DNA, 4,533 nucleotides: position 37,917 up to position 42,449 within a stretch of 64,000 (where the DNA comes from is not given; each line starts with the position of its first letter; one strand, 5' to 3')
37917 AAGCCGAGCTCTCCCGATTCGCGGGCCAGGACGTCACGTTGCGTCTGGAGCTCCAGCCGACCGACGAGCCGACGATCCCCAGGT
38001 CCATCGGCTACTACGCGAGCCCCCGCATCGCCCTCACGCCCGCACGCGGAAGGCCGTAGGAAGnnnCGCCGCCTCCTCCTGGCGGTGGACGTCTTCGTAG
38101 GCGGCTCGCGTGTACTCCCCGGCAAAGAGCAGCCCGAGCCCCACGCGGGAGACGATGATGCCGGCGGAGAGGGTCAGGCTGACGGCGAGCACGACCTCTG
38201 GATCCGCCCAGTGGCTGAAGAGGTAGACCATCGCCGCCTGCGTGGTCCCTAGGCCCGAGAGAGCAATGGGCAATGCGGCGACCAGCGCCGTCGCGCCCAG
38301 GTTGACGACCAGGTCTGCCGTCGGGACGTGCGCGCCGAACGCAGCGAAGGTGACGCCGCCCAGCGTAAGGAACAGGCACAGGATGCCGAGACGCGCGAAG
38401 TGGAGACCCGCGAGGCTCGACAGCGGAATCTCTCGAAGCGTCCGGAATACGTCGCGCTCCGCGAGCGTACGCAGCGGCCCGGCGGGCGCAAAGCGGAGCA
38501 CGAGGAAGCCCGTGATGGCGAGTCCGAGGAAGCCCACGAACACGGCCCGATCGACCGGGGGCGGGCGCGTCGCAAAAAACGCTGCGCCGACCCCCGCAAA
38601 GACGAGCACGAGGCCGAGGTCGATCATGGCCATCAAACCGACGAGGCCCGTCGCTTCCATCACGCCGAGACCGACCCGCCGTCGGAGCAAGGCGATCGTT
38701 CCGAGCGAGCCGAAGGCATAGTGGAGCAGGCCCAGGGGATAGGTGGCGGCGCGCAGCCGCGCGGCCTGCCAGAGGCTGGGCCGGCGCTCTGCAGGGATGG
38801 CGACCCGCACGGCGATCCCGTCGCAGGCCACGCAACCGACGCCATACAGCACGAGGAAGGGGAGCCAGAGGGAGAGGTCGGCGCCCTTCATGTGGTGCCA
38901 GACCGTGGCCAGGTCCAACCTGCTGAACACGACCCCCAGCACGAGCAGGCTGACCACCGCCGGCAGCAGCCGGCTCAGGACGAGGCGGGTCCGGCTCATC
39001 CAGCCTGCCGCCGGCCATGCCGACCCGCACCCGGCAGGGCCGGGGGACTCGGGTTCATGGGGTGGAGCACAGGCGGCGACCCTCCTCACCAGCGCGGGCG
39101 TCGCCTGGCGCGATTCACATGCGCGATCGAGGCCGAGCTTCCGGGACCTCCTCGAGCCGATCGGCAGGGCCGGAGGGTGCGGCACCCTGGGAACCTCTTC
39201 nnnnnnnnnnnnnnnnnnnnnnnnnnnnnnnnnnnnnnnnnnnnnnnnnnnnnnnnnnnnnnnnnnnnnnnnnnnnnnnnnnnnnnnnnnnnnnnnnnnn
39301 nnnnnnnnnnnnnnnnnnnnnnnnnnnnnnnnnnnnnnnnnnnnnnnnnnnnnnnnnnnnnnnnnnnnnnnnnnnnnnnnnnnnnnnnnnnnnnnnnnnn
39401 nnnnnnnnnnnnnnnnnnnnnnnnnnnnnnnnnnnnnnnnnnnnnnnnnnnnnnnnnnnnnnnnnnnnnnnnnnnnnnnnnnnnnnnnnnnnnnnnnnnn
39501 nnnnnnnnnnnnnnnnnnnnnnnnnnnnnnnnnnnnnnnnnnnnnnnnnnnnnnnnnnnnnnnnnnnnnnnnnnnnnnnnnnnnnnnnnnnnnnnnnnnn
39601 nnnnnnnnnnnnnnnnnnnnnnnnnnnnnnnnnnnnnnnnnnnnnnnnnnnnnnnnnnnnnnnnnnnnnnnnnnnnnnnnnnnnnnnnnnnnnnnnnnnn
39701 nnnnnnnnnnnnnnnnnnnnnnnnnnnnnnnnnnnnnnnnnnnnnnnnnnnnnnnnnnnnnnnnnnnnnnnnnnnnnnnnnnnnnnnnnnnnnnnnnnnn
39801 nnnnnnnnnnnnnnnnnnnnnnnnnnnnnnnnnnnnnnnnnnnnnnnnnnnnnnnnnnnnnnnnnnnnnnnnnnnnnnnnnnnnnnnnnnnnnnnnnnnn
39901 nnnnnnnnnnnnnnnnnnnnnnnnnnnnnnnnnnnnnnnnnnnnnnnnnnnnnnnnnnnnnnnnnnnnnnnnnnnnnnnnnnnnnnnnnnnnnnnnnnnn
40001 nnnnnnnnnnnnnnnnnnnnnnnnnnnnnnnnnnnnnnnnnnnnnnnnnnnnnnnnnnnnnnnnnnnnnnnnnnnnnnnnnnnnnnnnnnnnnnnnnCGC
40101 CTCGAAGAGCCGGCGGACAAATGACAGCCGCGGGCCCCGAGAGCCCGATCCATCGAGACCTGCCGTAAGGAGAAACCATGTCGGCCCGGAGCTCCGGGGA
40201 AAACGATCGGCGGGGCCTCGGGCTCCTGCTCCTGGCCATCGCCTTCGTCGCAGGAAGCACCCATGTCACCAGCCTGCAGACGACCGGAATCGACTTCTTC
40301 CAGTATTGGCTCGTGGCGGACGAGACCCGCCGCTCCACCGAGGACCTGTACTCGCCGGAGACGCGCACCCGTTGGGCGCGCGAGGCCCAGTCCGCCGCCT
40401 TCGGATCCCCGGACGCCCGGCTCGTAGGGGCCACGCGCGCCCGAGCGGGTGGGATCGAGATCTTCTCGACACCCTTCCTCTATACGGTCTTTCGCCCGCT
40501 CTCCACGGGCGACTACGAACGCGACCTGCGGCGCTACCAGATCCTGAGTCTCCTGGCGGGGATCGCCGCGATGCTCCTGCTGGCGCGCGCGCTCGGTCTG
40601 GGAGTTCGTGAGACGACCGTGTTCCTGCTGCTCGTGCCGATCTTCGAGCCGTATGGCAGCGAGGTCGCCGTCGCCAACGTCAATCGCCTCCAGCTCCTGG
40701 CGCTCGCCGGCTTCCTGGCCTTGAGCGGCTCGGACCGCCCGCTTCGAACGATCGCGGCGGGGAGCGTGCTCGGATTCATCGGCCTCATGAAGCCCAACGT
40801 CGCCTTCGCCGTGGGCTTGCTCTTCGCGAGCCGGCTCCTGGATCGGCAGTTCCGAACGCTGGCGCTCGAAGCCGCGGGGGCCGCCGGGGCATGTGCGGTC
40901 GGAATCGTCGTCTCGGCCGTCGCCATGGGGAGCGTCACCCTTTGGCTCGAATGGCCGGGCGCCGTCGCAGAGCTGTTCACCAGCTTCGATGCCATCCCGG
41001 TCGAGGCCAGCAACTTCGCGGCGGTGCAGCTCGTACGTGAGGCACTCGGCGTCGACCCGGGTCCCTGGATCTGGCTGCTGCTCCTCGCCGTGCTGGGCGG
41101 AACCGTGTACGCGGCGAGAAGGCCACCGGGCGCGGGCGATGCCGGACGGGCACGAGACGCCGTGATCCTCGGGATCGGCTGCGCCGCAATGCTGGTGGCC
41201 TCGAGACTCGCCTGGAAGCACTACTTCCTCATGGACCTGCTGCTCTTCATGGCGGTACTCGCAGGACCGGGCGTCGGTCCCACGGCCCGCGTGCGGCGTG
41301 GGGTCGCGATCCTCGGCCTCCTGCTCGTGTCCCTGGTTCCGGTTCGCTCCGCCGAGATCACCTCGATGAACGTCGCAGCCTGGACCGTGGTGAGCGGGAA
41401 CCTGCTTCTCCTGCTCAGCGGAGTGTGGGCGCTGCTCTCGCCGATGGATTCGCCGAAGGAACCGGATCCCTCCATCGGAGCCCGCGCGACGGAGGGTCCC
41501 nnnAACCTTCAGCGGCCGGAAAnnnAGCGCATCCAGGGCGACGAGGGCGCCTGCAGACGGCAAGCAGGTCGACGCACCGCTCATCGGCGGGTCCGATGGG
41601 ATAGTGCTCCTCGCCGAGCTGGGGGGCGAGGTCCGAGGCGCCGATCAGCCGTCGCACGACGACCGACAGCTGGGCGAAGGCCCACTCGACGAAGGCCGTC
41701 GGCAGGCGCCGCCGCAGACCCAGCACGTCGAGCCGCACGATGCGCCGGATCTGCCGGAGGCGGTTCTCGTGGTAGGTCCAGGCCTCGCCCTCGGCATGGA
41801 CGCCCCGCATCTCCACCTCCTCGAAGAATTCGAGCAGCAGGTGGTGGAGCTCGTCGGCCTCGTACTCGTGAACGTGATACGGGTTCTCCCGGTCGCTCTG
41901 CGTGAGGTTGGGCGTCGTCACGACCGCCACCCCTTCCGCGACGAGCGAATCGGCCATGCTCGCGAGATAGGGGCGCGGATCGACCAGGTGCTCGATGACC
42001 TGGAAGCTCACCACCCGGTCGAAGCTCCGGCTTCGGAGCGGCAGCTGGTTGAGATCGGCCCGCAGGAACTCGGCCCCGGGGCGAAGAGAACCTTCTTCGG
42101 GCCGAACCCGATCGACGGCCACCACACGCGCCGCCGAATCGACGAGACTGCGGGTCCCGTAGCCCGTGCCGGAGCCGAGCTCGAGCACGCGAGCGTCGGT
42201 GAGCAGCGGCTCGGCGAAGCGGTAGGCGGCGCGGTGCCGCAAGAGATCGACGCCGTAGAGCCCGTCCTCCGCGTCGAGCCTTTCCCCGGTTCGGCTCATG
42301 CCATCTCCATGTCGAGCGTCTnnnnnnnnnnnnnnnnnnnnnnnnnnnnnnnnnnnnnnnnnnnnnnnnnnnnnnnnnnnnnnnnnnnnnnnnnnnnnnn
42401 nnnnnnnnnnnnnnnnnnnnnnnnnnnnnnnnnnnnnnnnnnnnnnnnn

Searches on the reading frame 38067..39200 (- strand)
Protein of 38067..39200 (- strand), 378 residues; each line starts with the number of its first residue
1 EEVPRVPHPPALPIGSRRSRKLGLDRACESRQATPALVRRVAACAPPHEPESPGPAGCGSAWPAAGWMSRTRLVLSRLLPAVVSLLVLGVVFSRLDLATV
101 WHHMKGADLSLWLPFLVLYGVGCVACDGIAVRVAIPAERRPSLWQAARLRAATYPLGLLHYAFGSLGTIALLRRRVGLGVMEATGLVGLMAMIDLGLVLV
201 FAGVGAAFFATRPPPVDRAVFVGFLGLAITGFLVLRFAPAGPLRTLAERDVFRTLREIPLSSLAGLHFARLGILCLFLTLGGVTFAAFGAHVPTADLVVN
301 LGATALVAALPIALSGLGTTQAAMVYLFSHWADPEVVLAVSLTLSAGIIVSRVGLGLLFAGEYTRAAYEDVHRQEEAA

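Call 70: search_protein_families(library=pfam, proteins=[window:38067-39200:-], max_evalue=0.001)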
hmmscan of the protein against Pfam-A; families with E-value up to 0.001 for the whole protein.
window:38067-39200:- (378 aa): 1 family
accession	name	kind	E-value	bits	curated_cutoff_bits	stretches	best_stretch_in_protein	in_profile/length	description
PF03706.18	LPG_synthase_TM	-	2.1e-13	50.9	33.4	1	79-343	3-289/302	Lysylphosphatidylglycerol synthase TM region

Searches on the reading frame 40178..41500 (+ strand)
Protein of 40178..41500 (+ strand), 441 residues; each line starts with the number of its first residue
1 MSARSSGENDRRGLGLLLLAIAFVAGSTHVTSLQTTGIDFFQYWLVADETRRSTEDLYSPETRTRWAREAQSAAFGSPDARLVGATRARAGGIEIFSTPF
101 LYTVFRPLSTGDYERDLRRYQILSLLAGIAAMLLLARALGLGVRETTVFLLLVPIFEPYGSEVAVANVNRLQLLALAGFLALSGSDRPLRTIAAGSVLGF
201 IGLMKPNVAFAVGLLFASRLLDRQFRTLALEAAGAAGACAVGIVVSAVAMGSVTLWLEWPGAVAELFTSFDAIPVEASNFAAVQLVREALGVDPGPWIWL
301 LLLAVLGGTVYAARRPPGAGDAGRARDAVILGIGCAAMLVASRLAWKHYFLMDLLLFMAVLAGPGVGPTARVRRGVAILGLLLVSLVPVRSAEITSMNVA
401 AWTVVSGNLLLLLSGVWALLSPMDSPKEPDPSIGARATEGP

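Call 70: search_protein_families(library=pfam, proteins=[window:40178-41500:+], max_evalue=0.001)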
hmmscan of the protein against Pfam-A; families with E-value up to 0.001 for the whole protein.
window:40178-41500:+ (441 aa): 2 families
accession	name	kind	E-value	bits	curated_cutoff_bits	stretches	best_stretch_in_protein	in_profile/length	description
PF09594.16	GT87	-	3.7e-08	33.9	25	1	99-339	5-234/237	Glycosyltransferase family 87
PF00881.29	Nitroreductase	-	0.00067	20.3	23.5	0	98-143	90-137/167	Nitroreductase family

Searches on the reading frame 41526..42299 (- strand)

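Call 70: search_protein_families(library=pfam, proteins=[window:41526-42299:-], max_evalue=0.001)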
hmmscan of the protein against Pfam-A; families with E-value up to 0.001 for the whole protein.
window:41526-42299:- (258 aa): 5 families
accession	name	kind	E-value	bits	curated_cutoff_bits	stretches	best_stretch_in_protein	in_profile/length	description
PF08241.18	Methyltransf_11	-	5.5e-13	49.8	21.2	1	39-126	1-94/95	Methyltransferase domain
PF13489.12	Methyltransf_23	-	6.4e-13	49.2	27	1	27-142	15-124/164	Methyltransferase domain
PF13649.12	Methyltransf_25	-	8.1e-10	39.7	27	1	38-123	1-97/97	Methyltransferase domain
PF13847.12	Methyltransf_31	-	1.5e-08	34.8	27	1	36-148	5-127/145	Methyltransferase domain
PF08242.18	Methyltransf_12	-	5.2e-07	30.8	30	1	39-124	1-97/98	Methyltransferase domain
